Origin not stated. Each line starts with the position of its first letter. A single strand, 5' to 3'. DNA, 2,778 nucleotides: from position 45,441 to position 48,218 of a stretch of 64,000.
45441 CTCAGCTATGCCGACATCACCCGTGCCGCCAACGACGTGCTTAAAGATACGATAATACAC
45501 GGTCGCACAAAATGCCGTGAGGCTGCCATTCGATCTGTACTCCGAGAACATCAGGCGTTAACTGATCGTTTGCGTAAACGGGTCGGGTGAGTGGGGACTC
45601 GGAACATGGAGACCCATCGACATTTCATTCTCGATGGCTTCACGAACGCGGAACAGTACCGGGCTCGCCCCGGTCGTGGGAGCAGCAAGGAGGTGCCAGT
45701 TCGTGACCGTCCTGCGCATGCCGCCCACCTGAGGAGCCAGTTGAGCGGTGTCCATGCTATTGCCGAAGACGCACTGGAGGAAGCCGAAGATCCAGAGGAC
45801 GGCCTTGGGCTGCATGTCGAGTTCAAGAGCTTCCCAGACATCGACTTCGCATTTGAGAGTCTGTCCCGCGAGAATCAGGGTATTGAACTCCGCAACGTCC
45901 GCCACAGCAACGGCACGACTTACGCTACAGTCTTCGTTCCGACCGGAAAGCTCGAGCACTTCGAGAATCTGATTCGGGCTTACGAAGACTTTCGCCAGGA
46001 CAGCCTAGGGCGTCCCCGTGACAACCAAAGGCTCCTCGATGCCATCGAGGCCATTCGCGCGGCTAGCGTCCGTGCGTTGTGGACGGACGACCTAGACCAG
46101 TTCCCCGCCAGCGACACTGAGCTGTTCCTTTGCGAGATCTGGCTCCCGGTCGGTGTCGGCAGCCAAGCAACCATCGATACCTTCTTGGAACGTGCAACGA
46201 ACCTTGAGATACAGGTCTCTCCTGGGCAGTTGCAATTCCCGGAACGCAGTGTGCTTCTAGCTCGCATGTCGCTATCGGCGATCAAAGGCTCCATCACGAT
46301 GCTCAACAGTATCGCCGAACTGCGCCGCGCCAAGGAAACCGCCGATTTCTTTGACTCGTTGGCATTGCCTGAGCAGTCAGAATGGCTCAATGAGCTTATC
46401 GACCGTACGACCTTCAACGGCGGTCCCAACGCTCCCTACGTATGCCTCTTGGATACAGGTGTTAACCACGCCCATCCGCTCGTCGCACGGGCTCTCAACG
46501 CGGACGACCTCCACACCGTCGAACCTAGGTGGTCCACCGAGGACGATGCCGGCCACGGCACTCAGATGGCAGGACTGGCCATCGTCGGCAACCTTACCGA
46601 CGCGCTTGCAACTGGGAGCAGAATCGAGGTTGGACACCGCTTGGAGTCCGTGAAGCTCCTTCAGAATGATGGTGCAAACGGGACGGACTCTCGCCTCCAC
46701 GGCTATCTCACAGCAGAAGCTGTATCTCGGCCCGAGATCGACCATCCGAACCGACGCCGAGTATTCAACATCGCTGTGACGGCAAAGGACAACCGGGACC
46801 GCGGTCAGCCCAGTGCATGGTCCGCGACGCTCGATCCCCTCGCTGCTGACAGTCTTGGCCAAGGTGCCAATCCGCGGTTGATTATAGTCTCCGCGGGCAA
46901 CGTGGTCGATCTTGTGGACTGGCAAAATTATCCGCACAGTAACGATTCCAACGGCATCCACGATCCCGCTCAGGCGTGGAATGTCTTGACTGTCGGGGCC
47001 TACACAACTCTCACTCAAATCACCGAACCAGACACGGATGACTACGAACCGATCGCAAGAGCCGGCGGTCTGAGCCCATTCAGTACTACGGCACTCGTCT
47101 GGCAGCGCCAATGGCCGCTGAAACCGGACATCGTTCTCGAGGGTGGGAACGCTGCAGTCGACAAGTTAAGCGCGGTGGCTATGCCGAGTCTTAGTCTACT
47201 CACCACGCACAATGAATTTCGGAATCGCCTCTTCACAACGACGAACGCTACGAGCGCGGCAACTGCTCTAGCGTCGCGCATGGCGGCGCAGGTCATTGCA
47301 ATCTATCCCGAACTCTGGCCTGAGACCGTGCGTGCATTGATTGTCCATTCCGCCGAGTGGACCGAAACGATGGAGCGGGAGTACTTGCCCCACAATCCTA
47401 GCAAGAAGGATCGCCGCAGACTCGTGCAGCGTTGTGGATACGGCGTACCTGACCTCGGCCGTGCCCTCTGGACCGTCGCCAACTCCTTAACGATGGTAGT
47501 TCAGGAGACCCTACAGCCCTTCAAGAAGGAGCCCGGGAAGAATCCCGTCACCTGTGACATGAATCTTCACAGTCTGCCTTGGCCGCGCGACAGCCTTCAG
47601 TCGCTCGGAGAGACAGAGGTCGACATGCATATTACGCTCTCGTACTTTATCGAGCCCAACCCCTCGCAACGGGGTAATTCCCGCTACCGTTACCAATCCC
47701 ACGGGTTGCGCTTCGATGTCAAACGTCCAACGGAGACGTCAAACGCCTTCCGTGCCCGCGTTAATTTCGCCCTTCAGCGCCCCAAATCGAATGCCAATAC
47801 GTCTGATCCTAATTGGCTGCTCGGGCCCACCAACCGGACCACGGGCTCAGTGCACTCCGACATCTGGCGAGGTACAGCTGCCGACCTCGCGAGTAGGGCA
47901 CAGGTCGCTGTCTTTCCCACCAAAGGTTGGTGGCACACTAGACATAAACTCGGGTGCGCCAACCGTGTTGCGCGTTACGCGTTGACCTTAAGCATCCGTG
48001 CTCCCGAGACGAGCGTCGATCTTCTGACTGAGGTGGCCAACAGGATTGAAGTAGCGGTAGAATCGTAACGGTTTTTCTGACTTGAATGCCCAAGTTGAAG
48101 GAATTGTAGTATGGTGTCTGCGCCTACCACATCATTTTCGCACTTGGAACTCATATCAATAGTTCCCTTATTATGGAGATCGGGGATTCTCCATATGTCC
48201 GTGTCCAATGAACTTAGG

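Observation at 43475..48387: Lower-G+C islet with an abutting AAA+ ATPase / S8 subtilase operon (ietAS-like candidate defence module)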

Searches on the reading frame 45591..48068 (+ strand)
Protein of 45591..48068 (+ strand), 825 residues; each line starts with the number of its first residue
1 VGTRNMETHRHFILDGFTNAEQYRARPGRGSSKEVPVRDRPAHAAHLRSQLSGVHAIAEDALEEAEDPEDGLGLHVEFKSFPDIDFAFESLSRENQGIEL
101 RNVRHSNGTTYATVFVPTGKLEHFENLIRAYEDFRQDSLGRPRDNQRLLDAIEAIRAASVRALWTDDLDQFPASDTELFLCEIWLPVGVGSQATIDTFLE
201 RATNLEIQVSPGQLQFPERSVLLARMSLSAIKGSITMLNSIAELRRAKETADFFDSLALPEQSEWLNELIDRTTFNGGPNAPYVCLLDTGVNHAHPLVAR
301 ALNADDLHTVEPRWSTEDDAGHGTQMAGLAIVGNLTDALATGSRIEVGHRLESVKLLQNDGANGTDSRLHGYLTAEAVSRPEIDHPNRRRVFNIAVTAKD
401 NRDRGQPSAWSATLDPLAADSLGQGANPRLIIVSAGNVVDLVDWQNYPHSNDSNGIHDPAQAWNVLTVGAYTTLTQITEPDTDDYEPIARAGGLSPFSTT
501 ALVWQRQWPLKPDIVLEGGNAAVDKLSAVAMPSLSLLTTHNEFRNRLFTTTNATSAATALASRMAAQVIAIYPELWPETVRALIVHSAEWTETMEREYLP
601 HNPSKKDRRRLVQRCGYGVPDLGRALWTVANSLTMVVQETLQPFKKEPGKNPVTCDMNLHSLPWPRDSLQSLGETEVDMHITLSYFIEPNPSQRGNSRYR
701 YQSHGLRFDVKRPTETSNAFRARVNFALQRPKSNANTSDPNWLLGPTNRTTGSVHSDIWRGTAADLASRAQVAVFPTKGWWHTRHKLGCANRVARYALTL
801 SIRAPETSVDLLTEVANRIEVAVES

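Call 4: search_protein_families(library=padloc, proteins=[window:45591-48068:+], max_evalue=0.01)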
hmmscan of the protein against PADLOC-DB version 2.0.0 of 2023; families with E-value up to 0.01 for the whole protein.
window:45591-48068:+ (825 aa): 7 families
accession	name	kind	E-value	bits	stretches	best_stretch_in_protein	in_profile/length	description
PDLC04233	IetS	-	3e-31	106.3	1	280-824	301-849/855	-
PDLC02198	IetS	-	2.6e-30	103.1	1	279-782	251-746/795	-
PDLC02197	IetS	-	2.8e-21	73.5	1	232-643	210-579/749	-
PDLC02201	IetS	-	3.2e-18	63.4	1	259-642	232-569/781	-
PDLC02199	IetS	-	1.8e-11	41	1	279-645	313-650/826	-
PDLC02200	IetS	-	1.4e-10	38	1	280-643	268-596/780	-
PDLC04234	IetS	-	0.00025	17.4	0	281-338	303-359/656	-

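Call 5: search_protein_families(library=pfam, proteins=[window:45591-48068:+], max_evalue=0.01)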
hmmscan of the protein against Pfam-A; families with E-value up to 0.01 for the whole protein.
window:45591-48068:+ (825 aa): 1 family
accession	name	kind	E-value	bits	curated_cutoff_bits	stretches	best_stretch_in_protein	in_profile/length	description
PF00082.27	Peptidase_S8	-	1.5e-57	195.5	21.8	1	282-618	4-288/288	Subtilase family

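Call 11: search_protein_families(library=ncbifam, proteins=[window:45591-48068:+], max_evalue=0.01)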
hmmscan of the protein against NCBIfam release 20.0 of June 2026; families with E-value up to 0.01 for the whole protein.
window:45591-48068:+ (825 aa): 2 families
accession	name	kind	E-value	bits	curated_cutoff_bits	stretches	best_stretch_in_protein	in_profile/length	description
NF042956.1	IteS_antiphage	equivalog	5.4e-19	67.9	900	1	198-643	176-577/747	S8 family anti-phage peptidase IteS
TIGR03921.1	T7SS_mycosin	equivalog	2.5e-09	36.7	278.75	2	284-472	17-183/353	type VII secretion-associated serine protease mycosin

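Call 14: find_encoding_contigs(protein=window:45591-48068:+, flank=10000, max_places=6)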
Protein window:45591-48068:+ (825 aa): no gene with exactly this product is on record in the collection.

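Call 15: find_homologous_proteins(query=window:45591-48065:+, max_evalue=0.00001)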
Query window:45591-48065:+ (825 aa): 5903 proteins with E <= 0.00001 among 8000 candidates; the best 120 are listed.
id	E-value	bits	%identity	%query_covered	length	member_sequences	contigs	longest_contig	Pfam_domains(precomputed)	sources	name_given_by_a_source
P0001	0.0e+0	1880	100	99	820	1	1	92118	PF27160.1,PF00082.28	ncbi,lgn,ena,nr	ncbi:MAG: S8 family peptidase [Bryobacterales bacterium]|nr:S8 family peptidase [Bryobacterales bact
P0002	0.0e+0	1480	79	100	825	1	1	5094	PF27160.1,PF00082.28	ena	-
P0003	0.0e+0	1383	74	100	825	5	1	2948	PF27160.1,PF00082.28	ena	-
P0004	0.0e+0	1383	74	100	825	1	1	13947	PF27160.1,PF00082.28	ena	-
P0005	0.0e+0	1381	73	100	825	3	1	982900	PF27160.1,PF00082.28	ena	-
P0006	0.0e+0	1378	74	100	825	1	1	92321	PF27160.1,PF00082.28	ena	-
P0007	0.0e+0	1369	73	100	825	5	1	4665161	PF27160.1,PF00082.28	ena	-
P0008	0.0e+0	1368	73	100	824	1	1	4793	PF27160.1,PF00082.28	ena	-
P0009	0.0e+0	1366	73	100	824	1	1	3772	PF27160.1,PF00082.28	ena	-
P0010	0.0e+0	1364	73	100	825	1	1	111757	PF27160.1,PF00082.28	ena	-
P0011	0.0e+0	1363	73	100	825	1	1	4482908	PF27160.1,PF00082.28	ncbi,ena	-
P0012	0.0e+0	1358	72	100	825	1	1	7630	PF27160.1,PF00082.28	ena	-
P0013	0.0e+0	1354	72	100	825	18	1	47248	PF27160.1,PF00082.28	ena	-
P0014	0.0e+0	1351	72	100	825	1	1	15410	PF27160.1,PF00082.28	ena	-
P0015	0.0e+0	1350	72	100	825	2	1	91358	PF27160.1,PF00082.28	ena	-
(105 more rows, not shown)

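Call 16: find_encoding_contigs(protein=P0001, flank=6000, max_places=3)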
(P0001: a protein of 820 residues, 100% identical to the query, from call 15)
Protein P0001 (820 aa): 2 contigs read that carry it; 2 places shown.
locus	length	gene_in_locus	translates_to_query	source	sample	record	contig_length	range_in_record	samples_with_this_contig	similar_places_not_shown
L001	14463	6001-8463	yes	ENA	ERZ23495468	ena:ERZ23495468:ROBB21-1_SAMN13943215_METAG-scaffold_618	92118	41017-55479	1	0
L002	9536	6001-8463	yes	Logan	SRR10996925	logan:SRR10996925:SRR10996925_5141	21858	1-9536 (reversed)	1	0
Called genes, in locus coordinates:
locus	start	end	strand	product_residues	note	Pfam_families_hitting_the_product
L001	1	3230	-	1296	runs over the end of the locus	PF13449:Phytase-like (faint), PF08450:SGL (faint), PF25021:TEN_NHL, PF01436:NHL (weak), PF24684:Vgb_lyase (faint), PF01436:NHL (weak), PF25021:TEN_NHL (weak), PF08238:Sel1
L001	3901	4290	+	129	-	-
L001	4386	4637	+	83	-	-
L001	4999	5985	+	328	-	PF00004:AAA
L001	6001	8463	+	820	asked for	PF27160:Y4kK_N, PF00082:Peptidase_S8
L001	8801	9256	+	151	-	PF13371:TPR_9 (weak)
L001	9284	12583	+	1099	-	PF02687:FtsX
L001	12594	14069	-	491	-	PF04715:, PF00425:Chorismate_bind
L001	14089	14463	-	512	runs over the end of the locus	PF01487:DHquinase_I, PF08501:Shikimate_dh_N, PF01488:Shikimate_DH (weak), PF18317:SDH_C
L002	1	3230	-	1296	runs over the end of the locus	PF13449:Phytase-like (faint), PF08450:SGL (faint), PF25021:TEN_NHL, PF01436:NHL (weak), PF24684:Vgb_lyase (faint), PF01436:NHL (weak), PF25021:TEN_NHL (weak), PF08238:Sel1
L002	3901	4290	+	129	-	-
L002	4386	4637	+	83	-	-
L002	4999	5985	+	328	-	PF00004:AAA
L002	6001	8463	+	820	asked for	PF27160:Y4kK_N, PF00082:Peptidase_S8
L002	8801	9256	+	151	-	PF13371:TPR_9 (weak)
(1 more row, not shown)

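Call 17: find_encoding_contigs(protein=P0005, flank=6000, max_places=2)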
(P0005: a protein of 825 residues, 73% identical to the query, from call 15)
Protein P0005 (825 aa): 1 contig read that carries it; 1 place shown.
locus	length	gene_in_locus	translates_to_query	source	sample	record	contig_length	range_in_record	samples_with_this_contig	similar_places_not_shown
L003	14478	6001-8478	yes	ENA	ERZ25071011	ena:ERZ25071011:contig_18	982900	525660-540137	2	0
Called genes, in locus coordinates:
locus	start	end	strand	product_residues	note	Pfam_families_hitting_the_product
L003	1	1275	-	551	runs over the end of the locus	PF07969:Amidohydro_3, PF01979:Amidohydro_1 (weak)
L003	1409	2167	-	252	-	PF00535:Glycos_transf_2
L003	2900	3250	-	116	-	-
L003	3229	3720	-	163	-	-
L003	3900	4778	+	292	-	-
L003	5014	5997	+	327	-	PF00004:AAA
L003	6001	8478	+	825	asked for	PF27160:Y4kK_N, PF00082:Peptidase_S8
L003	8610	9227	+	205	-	PF07799:DUF1643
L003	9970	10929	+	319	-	PF13338:AbiEi_4 (weak)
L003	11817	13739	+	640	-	PF00773:RNB, PF00575:S1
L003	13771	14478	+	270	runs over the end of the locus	PF08032:SpoU_sub_bind, PF00588:SpoU_methylase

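Call 18: find_encoding_contigs(protein=P0007, flank=6000, max_places=2)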
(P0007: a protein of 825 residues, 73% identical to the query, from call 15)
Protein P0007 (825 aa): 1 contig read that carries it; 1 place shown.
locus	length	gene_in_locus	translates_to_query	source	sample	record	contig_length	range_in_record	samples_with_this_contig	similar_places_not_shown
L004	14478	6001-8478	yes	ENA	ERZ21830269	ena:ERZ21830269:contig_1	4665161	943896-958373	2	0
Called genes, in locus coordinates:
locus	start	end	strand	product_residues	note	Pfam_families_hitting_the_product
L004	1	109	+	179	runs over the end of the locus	-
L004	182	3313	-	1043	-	PF04313:HSDR_N, PF04851:ResIII, PF18766:SWI2_SNF2, PF22679:T1R_D3-like, PF11867:T1RH-like_C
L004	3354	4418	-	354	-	PF02463:SMC_N, PF11398:DUF2813 (faint), PF13175:AAA_15 (weak), PF13476:AAA_23 (weak), PF00005:ABC_tran (faint), PF13304:AAA_21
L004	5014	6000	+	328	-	PF00004:AAA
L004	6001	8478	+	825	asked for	PF27160:Y4kK_N, PF00082:Peptidase_S8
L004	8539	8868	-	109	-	-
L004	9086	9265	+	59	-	-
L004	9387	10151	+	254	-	PF13338:AbiEi_4 (weak), PF09407:AbiEi_1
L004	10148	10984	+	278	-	PF08843:AbiEii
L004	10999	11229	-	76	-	-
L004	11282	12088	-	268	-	-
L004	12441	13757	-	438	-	-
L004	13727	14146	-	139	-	-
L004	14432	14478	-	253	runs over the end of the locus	PF13749:HATPase_c_4 (weak)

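Call 27: find_related_loci(query=L001:9284-12580:+, collection=genome_contigs, flank=10000)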
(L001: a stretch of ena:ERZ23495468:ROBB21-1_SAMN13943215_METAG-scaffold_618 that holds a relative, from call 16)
Query L001:9284-12580:+ (1099 aa) in genome_contigs; peptide patterns used: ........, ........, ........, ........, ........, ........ (x = any residue, [..] = any of these).
88 stretches matched a pattern; 27 encode a relative of the query (tblastn E <= 1e-3); 26 distinct loci.
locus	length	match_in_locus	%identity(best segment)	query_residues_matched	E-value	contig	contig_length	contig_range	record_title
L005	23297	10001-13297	94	1-1099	0e+0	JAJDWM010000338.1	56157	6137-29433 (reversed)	MAG: Bryobacterales bacterium isolate jk18x25bins.29 k141_856502, whole genome shotgun sequence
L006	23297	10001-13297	94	1-1099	0e+0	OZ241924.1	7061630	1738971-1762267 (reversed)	MAG: Bryobacterales bacterium isolate ec3cd7dd-fe08-42ca-8104-b6e80085a40d genome assembly, chromosome: 1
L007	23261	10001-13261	70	13-1099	0e+0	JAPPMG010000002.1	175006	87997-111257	MAG: Bryobacterales bacterium isolate RHO3_bin_40 NODE_168_length_175006_cov_45.817663, whole genome shotgun sequence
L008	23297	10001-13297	70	1-1099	0e+0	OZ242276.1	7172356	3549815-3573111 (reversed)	MAG: Bryobacterales bacterium isolate 6a17fdd1-799e-4b89-b3db-5c5ff6fa14e9 genome assembly, chromosome: 1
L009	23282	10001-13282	66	6-1099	0e+0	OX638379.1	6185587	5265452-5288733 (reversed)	MAG: uncultured Bryobacterales bacterium isolate bca447ce-52f6-4023-9bd2-d2f45ab2d451 genome assembly, chromosome: 1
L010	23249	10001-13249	69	13-1095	0e+0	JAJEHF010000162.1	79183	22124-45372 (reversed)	MAG: Bryobacterales bacterium isolate p16x60bins.27 k141_627270, whole genome shotgun sequence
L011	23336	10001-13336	64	1-1099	0e+0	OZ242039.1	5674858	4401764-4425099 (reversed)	MAG: Bryobacterales bacterium isolate f291685d-7c75-44d5-85f0-5ff5b10f0266 genome assembly, chromosome: 1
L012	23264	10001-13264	64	6-1096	0e+0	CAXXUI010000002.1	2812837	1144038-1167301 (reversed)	MAG: Bryobacterales bacterium isolate 5942d0b9-d8fa-4bd4-b693-3c76deb92a13 genome assembly, contig: contig_2, whole geno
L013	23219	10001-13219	63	1-1073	0e+0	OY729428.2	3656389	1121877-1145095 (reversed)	MAG: Bryobacterales bacterium isolate 40538f42-96db-4fd0-a274-5305745f95c5 genome assembly, chromosome: 2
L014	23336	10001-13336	56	1-1097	0e+0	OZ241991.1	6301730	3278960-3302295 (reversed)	MAG: Bryobacterales bacterium isolate be22c93e-b65f-4d75-a14f-d13794267050 genome assembly, chromosome: 1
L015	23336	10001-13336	56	1-1097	0e+0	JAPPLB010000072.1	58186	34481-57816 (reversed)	MAG: Bryobacterales bacterium isolate RHO3_bin_12 NODE_1221_length_58186_cov_54.632382, whole genome shotgun sequence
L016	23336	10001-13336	55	1-1097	0e+0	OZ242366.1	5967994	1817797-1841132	MAG: Bryobacterales bacterium isolate f0b9ad3e-bf3f-4545-832f-1a66c2db78ab genome assembly, chromosome: 1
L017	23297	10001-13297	65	1-1099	0e+0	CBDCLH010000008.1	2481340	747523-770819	MAG: Bryobacterales bacterium isolate e5bdc283-2042-4f5e-8736-16045c4cf6f5 genome assembly, contig: contig_8, whole geno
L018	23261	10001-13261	69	13-1099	0e+0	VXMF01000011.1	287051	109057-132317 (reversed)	MAG: Terriglobia bacterium isolate SB0661_bin_30 NODE_32_length_287051_cov_78.821562, whole genome shotgun sequence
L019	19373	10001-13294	77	1-1098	0e+0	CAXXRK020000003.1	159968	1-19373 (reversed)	MAG: Bryobacterales bacterium isolate 7c2e36ee-14bd-451a-b5bf-70b98c7e11c2 genome assembly, contig: contig_3, whole geno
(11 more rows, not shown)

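Call 35: search_solved_structures(query=window:45591-48065:+, max_evalue=0.001)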
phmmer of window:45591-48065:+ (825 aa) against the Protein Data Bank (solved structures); distinct sequences matched with E-value up to 0.001: 0.

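Call 37: search_dna_similar(query=window:45591-48065:+, collection=plasmids, mode=protein, max_rows=25, rows=spread)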
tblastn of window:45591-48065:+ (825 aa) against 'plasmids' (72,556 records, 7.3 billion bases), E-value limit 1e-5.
Records with a match: 486; places in all: 497; records where one place covers at least 80% of the query: 383.
Best place of each record, by identity: <60% 486.
By first word of the organism name: Klebsiella 213; Agrobacterium 55; Rhizobium 40; Burkholderia 25; Enterobacter 14; Bradyrhizobium 12; Acetobacter 12; Leptolyngbya 7; Rhodococcus 7; Sinorhizobium 6; and 52 more.
By predicted mobility (MOB-suite, as given by PLSDB): conjugative 341; non-mobilizable 116; mobilizable 29.
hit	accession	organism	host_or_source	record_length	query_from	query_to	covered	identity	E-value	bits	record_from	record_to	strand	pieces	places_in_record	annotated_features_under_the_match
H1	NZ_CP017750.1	Cupriavidus sp. USMAA2-4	cell culture,Sungai Pinang, Penang, ...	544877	11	822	98%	52.0%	0e+0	750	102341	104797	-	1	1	S8 family peptidase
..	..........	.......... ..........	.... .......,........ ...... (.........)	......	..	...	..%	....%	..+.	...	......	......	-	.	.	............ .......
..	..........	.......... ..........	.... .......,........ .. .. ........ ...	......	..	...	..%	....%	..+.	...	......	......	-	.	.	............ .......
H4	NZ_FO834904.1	Klebsiella pneumoniae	-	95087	11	825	99%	46.1%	0e+0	662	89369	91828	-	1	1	S8 family peptidase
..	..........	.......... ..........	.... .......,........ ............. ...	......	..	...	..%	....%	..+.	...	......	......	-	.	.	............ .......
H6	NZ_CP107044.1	Klebsiella pneumoniae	Homo sapiens,Monoclonal strain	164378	11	825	99%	46.1%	0e+0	662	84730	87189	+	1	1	S8 family peptidase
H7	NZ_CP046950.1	Klebsiella pneumoniae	Homo sapiens,Pure culture one microbial ...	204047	11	825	99%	46.1%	0e+0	662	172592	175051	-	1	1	S8 family peptidase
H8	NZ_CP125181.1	Klebsiella pneumoniae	-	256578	11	825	99%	46.1%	0e+0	662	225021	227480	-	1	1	S8 family peptidase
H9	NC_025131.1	Klebsiella pneumoniae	urine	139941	11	825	99%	46.1%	0e+0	659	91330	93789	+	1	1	S8 family peptidase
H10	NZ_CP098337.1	Klebsiella pneumoniae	Homo sapiens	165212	11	825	99%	46.1%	0e+0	659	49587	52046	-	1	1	S8 family peptidase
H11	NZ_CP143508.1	Klebsiella pneumoniae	cell culture,Human rectal swab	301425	11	825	99%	46.1%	0e+0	659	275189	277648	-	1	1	S8 family peptidase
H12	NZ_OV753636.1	Klebsiella quasipneumoniae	-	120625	11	825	99%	44.6%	3e-166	635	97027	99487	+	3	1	hypothetical protein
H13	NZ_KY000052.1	Agrobacterium radiobacter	-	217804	11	824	99%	41.9%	2e-156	513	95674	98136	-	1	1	S8 family peptidase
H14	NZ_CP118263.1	Agrobacterium vitis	Grape,cell culture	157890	11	819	98%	42.0%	1e-157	517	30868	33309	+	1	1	S8 family peptidase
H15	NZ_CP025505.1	Rhizobium leguminosarum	Pisum sativum,pea nodule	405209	11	823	99%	41.5%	7e-161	526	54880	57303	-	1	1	S8 family peptidase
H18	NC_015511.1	Haliscomenobacter hydrossis DSM 1100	activated sludge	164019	10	824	99%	36.0%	3e-127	428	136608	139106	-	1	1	S8 family peptidase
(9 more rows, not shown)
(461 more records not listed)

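Call 38: get_annotated_region(hit=H13, flank=4000)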
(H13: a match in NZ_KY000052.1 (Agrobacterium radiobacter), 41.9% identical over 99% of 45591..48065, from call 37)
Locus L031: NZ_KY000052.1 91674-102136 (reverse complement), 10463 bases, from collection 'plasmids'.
description: Agrobacterium radiobacter strain CFBP7000 plasmid pTi_CFBP7000, complete sequence
organism: Agrobacterium radiobacter (NCBI taxid 362)
taxonomy: Bacteria; Pseudomonadota; Alphaproteobacteria; Hyphomicrobiales; Rhizobiaceae; Agrobacterium; Agrobacterium radiobacter
host: -; source: -; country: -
typing (MOB-suite, as given by PLSDB): non-mobilizable; replicon rep_cluster_490; mating-pair formation MPF_T
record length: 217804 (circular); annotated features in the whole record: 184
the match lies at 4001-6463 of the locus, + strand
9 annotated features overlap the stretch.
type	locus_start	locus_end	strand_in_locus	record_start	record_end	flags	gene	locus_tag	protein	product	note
CDS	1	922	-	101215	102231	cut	-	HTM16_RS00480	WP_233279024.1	LLM class flavin-dependent oxidoreductase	-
CDS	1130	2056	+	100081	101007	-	-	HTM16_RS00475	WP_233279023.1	LysR family transcriptional regulator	-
CDS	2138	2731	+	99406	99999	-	-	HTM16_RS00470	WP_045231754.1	DUF6088 family protein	-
CDS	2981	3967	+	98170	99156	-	-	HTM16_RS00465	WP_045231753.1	ATP-binding protein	-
CDS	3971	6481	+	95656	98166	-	-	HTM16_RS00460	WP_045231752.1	S8 family peptidase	-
CDS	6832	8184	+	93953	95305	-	-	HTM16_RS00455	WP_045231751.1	LLM class flavin-dependent oxidoreductase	-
CDS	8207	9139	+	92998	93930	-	-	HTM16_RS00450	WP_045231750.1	aliphatic sulfonate ABC transporter substrate-binding protein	GO:0042918 - alkanesulfonate transport [Evidence IEA]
CDS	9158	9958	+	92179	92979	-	ssuC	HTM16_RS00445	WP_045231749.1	aliphatic sulfonate ABC transporter permease SsuC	GO:0055085 - transmembrane transport [Evidence IEA]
CDS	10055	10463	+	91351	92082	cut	-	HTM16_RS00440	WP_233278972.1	ATP-binding cassette domain-containing protein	-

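Call 39: get_annotated_region(hit=H1, flank=5000)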
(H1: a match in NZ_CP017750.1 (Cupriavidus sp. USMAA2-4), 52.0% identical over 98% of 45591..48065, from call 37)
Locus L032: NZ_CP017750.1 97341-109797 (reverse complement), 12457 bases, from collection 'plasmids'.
description: Cupriavidus sp. USMAA2-4 isolate pure plasmid unnamed1, complete sequence
organism: Cupriavidus sp. USMAA2-4 (NCBI taxid 876364)
taxonomy: Bacteria; Pseudomonadota; Betaproteobacteria; Burkholderiales; Burkholderiaceae; Cupriavidus; Cupriavidus sp. USMAA2-4
host: -; source: cell culture,Sungai Pinang, Penang, Malaysia; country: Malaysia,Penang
typing (MOB-suite, as given by PLSDB): mobilizable; relaxase MOBP
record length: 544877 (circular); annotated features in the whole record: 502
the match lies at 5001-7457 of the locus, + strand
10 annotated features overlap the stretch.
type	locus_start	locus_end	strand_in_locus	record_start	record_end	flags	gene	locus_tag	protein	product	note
CDS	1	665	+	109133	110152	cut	-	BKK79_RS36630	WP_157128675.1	hypothetical protein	-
CDS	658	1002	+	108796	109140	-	-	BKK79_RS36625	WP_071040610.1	hypothetical protein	-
CDS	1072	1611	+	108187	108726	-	-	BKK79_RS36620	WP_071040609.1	FlhC family transcriptional regulator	GO:0045893 - positive regulation of DNA-templated transcription [Evidence IEA]; GO:1902208 - regulation of ...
CDS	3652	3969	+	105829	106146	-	-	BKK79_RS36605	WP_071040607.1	helix-turn-helix transcriptional regulator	-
CDS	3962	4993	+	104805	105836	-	-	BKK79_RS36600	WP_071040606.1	AAA family ATPase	-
CDS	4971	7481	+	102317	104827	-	-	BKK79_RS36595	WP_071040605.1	S8 family peptidase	-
CDS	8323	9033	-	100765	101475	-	-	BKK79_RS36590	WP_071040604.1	hypothetical protein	-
CDS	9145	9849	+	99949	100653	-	imuA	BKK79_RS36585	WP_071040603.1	translesion DNA synthesis-associated protein ImuA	GO:0051782 - negative regulation of cell division [Evidence IEA]; GO:0009432 - SOS response [Evidence IEA]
CDS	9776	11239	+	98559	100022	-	-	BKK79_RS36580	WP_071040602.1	DNA polymerase Y family protein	-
CDS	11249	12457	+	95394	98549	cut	-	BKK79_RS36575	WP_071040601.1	error-prone DNA polymerase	-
